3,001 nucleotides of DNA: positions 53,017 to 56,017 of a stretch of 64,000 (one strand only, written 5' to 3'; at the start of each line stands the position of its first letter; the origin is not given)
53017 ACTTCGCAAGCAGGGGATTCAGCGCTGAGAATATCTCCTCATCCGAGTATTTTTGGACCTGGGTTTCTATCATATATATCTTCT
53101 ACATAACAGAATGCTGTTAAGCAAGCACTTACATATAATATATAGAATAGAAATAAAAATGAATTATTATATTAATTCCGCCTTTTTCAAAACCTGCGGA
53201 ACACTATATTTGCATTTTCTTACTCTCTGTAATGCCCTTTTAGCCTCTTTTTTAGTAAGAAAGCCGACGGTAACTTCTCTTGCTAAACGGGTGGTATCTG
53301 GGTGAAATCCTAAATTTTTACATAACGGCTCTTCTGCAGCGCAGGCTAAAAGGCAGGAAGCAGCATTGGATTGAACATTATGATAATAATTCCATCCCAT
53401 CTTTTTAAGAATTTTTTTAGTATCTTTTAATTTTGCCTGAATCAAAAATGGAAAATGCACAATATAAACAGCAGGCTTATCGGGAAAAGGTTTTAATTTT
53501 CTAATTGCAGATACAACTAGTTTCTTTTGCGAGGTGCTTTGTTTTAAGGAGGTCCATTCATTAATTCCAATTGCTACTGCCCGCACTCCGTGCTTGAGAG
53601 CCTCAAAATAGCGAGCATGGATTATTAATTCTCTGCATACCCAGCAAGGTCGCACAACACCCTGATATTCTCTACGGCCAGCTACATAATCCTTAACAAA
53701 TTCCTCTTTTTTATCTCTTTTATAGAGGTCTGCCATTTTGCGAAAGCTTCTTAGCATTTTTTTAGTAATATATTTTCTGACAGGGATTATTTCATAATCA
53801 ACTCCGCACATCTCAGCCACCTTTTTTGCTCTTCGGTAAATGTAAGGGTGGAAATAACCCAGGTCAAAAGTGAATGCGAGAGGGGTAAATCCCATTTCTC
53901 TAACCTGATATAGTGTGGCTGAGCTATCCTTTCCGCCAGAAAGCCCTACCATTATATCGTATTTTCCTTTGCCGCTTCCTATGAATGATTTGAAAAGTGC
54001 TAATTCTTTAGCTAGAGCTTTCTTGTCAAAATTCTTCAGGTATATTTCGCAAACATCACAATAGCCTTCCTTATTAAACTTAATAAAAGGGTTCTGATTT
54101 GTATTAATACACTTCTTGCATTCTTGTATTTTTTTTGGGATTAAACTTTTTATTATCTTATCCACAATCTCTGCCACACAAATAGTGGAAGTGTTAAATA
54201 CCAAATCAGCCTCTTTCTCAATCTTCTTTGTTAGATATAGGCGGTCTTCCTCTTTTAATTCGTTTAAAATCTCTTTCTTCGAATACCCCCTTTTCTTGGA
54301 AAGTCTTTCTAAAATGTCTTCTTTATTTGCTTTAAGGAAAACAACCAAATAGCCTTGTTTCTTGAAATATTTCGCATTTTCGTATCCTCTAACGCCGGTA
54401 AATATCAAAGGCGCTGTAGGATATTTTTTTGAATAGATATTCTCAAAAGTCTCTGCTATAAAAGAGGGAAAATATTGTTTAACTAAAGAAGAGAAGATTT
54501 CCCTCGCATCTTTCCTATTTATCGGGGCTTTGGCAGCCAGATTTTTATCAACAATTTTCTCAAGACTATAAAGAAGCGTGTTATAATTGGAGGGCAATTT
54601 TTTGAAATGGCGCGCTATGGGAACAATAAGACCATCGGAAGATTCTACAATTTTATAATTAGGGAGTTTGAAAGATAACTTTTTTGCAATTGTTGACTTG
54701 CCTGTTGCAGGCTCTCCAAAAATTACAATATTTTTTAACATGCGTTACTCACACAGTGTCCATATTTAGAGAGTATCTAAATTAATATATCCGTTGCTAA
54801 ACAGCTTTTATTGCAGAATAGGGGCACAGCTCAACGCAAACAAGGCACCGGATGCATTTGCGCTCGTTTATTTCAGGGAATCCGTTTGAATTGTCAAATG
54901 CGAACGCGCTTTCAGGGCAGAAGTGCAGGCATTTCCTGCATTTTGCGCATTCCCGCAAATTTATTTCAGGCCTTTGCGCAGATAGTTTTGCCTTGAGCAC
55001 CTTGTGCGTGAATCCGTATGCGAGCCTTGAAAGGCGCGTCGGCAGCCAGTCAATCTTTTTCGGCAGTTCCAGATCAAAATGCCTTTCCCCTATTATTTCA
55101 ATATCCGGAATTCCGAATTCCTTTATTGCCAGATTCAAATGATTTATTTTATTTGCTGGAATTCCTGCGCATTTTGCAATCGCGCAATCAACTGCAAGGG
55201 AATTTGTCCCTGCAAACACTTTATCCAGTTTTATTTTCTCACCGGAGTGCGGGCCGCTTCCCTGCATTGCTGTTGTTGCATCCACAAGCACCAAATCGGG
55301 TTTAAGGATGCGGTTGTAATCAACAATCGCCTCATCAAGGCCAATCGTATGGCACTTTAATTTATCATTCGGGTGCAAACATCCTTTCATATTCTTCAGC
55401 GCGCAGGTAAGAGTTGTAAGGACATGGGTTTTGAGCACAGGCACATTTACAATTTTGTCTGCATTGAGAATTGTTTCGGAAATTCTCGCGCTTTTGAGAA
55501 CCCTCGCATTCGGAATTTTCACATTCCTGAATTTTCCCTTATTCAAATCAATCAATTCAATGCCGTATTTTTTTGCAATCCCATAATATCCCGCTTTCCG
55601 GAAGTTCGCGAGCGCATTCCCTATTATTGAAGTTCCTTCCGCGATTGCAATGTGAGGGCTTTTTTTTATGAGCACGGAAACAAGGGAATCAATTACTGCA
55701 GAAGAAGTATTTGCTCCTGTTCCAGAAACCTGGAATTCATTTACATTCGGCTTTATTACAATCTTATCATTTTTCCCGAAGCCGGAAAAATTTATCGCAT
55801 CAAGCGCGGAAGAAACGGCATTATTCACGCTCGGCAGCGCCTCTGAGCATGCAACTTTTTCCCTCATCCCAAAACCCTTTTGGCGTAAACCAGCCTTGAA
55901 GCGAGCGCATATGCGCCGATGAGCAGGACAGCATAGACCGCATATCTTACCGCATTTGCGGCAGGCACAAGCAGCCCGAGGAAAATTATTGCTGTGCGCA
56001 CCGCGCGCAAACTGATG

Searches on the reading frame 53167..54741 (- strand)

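Call 45: search_protein_families(library=pfam, proteins=[window:53167-54741:-], max_evalue=0.001)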
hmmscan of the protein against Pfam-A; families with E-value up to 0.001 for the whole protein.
window:53167-54741:- (524 aa): 4 families
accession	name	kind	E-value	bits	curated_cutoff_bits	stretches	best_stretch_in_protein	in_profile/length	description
PF13238.12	AAA_18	-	5.5e-07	30.5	29.4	1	5-165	1-125/128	AAA domain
PF06508.19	QueC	-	3.7e-05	23.8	22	1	264-356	3-96/210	Queuosine biosynthesis protein QueC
PF01202.28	SKI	-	8.8e-05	23.1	22.1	0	79-200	35-158/159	Shikimate kinase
PF13207.12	AAA_17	-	0.00044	21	27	0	8-70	1-63/136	AAA domain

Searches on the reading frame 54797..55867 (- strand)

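Call 45: search_protein_families(library=pfam, proteins=[window:54797-55867:-], max_evalue=0.001)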
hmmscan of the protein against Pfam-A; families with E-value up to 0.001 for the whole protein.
window:54797-55867:- (356 aa): 9 families
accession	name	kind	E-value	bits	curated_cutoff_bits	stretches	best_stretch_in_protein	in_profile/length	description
PF04015.17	DUF362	-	1.6e-48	165.8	24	1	36-231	1-199/200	Domain of unknown function (DUF362)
PF13237.11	Fer4_10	-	9.2e-10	38.7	25.5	1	300-349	2-53/53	4Fe-4S dicluster domain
PF00037.32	Fer4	-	1.5e-08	34.5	21.1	1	331-354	1-24/24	4Fe-4S binding domain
PF12837.12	Fer4_6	-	9.8e-08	32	25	1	330-353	1-24/24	4Fe-4S binding domain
PF12838.12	Fer4_7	-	1.8e-07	32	27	1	307-352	2-52/52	4Fe-4S dicluster domain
PF13187.11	Fer4_9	-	3.6e-07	30.5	27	1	306-353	1-52/52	4Fe-4S dicluster domain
PF14697.11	Fer4_21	-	3.7e-07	30.6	35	1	302-353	3-57/59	4Fe-4S dicluster domain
PF12797.12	Fer4_2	-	1.2e-06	28.5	24.5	1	331-350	3-22/22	4Fe-4S binding domain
PF13484.11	Fer4_16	-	4.5e-05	24.6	30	0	306-323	1-18/66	4Fe-4S double cluster binding domain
